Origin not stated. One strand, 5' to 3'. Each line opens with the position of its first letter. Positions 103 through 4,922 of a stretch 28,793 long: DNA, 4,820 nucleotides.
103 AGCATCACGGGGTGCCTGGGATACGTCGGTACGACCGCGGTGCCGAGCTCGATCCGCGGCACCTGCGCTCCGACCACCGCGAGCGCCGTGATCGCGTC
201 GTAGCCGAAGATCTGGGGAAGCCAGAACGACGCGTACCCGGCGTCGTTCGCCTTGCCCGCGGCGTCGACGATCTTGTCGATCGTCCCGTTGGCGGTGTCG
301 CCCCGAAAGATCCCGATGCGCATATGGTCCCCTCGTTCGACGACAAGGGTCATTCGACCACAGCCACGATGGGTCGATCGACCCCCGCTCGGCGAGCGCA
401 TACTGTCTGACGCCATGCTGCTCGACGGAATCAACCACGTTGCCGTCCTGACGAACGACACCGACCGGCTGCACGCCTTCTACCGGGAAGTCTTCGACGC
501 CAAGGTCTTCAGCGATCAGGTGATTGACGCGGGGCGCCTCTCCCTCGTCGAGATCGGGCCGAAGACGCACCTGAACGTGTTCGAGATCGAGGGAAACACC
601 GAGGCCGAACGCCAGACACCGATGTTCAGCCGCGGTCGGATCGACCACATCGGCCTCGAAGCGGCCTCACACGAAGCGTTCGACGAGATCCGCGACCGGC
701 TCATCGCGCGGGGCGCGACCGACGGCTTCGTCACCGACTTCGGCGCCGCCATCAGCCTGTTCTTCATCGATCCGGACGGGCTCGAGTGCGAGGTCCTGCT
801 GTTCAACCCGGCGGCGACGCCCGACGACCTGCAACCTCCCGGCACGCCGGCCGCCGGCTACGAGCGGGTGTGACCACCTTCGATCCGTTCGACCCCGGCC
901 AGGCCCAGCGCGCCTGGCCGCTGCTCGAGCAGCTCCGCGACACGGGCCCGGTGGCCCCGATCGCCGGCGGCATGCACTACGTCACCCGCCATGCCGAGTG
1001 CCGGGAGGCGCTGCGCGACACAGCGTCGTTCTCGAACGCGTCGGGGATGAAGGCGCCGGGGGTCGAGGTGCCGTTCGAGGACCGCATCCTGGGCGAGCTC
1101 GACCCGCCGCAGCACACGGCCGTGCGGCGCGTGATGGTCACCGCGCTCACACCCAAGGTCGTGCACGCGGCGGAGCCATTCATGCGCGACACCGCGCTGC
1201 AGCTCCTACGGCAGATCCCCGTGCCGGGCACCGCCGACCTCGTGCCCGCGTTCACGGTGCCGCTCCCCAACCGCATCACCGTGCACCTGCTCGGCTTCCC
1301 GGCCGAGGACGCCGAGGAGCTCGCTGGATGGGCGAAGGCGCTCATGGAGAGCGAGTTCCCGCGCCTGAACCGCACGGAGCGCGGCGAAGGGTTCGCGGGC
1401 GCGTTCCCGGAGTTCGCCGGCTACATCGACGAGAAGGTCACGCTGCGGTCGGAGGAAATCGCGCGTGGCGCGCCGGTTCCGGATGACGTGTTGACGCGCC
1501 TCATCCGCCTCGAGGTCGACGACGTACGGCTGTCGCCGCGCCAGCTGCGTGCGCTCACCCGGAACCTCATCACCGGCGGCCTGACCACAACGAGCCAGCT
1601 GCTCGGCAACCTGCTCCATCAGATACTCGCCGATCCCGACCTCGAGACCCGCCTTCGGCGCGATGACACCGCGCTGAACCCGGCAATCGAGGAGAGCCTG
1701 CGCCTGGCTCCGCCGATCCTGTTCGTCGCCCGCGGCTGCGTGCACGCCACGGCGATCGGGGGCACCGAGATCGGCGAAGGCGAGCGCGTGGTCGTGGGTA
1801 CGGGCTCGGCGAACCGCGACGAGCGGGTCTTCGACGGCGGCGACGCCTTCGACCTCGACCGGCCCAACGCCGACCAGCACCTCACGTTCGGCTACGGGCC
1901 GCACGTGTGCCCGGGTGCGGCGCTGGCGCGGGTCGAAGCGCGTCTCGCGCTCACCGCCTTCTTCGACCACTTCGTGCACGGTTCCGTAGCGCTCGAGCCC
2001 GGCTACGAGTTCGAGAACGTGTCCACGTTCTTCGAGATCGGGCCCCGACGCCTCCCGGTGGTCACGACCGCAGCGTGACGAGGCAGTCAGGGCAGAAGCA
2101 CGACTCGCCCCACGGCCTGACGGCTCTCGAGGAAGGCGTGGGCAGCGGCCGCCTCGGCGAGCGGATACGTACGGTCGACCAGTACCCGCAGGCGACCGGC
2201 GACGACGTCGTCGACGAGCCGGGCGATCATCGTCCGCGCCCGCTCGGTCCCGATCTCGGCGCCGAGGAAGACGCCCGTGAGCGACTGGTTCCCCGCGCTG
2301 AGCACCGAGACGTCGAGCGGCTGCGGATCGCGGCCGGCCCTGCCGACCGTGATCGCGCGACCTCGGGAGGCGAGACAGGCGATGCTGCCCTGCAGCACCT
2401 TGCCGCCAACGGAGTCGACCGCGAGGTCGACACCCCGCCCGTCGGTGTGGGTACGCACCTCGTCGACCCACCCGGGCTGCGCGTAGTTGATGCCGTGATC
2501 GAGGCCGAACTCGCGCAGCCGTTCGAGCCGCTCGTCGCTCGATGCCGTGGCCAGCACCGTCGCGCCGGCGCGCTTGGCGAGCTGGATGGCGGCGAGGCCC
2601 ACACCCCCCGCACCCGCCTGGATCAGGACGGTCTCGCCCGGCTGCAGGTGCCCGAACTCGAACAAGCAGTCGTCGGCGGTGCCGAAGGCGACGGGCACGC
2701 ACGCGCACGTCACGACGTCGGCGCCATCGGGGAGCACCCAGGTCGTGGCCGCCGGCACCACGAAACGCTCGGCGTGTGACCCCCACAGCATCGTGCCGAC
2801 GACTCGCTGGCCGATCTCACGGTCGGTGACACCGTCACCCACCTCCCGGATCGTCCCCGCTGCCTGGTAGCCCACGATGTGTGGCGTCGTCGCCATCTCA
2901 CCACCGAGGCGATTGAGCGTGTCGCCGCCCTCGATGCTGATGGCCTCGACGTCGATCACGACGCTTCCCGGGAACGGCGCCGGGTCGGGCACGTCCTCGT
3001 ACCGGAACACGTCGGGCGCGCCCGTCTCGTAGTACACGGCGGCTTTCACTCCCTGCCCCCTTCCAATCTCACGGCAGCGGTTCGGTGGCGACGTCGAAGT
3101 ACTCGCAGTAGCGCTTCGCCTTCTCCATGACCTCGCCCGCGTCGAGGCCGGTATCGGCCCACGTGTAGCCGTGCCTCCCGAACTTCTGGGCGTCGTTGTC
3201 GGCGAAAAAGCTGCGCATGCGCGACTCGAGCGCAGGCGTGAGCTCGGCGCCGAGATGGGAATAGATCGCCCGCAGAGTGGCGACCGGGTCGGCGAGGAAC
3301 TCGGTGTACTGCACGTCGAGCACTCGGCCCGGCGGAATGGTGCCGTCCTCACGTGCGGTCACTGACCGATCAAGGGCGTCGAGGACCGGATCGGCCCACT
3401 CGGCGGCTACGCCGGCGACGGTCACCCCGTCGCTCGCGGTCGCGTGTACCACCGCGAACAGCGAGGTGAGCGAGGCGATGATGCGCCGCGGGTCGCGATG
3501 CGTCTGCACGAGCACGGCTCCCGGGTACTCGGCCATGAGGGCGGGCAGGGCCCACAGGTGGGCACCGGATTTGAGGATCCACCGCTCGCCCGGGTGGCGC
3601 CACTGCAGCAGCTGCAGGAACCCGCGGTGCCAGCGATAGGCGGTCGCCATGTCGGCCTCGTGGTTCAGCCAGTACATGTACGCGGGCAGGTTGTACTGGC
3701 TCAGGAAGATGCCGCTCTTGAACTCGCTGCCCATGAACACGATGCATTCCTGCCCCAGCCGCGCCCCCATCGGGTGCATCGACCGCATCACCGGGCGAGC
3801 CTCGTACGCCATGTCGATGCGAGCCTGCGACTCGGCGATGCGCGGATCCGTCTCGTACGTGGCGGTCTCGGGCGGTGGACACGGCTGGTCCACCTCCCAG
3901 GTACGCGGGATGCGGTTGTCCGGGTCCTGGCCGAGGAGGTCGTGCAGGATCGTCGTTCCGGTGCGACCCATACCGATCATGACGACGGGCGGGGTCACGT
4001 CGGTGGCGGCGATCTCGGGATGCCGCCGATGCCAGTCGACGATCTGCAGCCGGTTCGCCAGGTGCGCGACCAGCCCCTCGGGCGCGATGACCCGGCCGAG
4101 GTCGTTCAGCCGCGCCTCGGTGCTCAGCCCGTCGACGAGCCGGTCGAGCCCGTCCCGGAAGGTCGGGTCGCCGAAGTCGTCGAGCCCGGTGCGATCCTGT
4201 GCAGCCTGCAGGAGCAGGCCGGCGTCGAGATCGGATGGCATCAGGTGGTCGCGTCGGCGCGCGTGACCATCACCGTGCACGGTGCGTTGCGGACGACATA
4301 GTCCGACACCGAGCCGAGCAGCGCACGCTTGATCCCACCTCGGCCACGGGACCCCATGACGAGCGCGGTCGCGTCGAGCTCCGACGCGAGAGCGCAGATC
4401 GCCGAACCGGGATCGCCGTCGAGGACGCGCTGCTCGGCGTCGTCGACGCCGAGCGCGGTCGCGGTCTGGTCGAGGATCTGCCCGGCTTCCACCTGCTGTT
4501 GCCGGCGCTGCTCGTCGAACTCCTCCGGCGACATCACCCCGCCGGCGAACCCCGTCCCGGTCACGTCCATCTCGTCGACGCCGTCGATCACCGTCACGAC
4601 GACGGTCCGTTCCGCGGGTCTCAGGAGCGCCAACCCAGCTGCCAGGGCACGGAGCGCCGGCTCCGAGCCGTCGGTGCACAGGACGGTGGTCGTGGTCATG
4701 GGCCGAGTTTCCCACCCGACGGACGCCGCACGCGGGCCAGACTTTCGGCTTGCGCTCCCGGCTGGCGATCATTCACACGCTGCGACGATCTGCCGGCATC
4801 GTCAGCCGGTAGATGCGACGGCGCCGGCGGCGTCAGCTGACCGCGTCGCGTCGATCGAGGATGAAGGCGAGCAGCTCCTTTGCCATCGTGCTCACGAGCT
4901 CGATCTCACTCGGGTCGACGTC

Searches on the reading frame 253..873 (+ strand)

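Call 35: search_protein_families(library=pfam, proteins=[window:253-873:+], max_evalue=0.01)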
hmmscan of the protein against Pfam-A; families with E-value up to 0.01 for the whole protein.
window:253-873:+ (206 aa): 2 families
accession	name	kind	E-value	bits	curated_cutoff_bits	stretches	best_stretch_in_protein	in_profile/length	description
PF00903.31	Glyoxalase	-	2.4e-08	34.8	20.6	1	59-180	1-120/121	Glyoxalase/Bleomycin resistance protein/Dioxygenase superfamily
PF18029.7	Glyoxalase_6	-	0.0025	18.9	23.6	1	63-181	2-105/106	Glyoxalase-like domain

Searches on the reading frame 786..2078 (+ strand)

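Call 35: search_protein_families(library=pfam, proteins=[window:786-2078:+], max_evalue=0.01)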
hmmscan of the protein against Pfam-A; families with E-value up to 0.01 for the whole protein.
window:786-2078:+ (430 aa): 1 family
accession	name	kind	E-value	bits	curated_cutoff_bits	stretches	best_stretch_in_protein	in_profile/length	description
PF00067.27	p450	-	1.3e-28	100.5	22.8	1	63-396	46-432/462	Cytochrome P450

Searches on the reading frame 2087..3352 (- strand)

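Call 35: search_protein_families(library=pfam, proteins=[window:2087-3352:-], max_evalue=0.01)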
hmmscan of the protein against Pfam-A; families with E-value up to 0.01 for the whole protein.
window:2087-3352:- (421 aa): 4 families
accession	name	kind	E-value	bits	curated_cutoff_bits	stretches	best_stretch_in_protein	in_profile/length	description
PF00107.32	ADH_zinc_N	-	5.5e-29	101.2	31.8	1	250-378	1-126/129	Zinc-binding dehydrogenase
PF13602.12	ADH_zinc_N_2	-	3.8e-24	86.6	27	1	283-419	2-134/134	Zinc-binding dehydrogenase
PF08240.17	ADH_N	-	7.8e-11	42.6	23.5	1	128-209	2-104/104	Alcohol dehydrogenase GroES-like domain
PF01262.27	AlaDh_PNT_C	-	0.00055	19.9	23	1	238-284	28-73/214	Alanine dehydrogenase/PNT, C-terminal domain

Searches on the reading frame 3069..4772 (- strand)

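Call 35: search_protein_families(library=pfam, proteins=[window:3069-4772:-], max_evalue=0.01)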
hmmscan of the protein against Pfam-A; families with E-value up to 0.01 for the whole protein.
window:3069-4772:- (567 aa): 1 family
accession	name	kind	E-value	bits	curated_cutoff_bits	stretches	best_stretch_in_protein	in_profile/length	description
PF13469.12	Sulfotransfer_3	-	6.5e-37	128.3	27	1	262-512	1-215/216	Sulfotransferase family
